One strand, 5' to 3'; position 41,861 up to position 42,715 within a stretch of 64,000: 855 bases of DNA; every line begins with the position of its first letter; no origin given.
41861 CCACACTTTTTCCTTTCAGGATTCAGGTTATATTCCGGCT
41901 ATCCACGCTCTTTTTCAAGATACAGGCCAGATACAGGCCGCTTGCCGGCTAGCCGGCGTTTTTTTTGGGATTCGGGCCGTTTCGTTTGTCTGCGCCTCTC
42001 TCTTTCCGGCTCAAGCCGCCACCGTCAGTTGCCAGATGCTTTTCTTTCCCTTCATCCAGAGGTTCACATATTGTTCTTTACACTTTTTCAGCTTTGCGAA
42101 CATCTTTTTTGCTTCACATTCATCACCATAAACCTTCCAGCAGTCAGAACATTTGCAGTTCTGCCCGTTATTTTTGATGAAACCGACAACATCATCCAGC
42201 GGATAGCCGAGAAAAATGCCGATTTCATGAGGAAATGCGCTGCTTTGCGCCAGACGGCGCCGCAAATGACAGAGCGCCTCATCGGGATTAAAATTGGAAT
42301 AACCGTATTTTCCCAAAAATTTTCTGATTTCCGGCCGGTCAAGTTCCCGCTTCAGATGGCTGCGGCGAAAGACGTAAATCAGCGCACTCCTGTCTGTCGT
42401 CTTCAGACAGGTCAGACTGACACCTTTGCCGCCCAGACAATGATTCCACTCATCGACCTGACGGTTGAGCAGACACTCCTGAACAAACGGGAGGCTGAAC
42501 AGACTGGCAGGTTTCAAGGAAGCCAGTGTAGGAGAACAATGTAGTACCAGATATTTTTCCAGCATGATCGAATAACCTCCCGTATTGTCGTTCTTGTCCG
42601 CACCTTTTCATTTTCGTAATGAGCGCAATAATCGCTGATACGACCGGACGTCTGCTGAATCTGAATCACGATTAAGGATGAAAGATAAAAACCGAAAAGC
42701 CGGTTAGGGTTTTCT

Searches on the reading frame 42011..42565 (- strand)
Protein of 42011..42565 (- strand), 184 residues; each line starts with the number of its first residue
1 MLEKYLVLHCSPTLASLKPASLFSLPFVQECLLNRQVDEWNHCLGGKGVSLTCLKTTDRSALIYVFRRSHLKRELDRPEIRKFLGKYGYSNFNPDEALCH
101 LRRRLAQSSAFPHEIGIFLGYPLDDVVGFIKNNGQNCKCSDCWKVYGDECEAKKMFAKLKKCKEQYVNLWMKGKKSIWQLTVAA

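Call 15: search_protein_families(library=pfam, proteins=[window:42011-42565:-], max_evalue=1)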
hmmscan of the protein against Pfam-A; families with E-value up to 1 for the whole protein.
window:42011-42565:- (184 aa): 1 family
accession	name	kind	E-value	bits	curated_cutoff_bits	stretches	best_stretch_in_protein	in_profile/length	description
PF12672.12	DUF3793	-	5.6e-61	205.8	25.1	1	6-180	1-166/167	Protein of unknown function (DUF3793)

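Call 16: find_encoding_contigs(protein=window:42011-42565:-, flank=6000, max_places=10)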
Protein window:42011-42565:- (184 aa): 2 contigs read that carry it; 2 places shown.
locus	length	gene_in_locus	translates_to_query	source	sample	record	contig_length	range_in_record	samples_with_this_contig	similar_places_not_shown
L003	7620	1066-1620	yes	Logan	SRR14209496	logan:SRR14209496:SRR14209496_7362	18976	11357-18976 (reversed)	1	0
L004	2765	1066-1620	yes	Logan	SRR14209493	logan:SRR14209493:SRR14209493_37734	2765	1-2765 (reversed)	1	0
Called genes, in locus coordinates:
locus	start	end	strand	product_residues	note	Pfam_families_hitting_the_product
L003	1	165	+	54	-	?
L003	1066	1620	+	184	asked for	PF12672:DUF3793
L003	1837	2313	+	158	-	PF00258:Flavodoxin_1, PF12641:Flavodoxin_3 (faint)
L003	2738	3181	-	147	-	PF00011:HSP20, PF17886:ArsA_HSP20 (faint)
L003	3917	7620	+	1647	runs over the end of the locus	PF18657:YDG, PF00395:SLH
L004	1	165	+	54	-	?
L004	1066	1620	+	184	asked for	PF12672:DUF3793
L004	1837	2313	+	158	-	PF00258:Flavodoxin_1, PF12641:Flavodoxin_3 (faint)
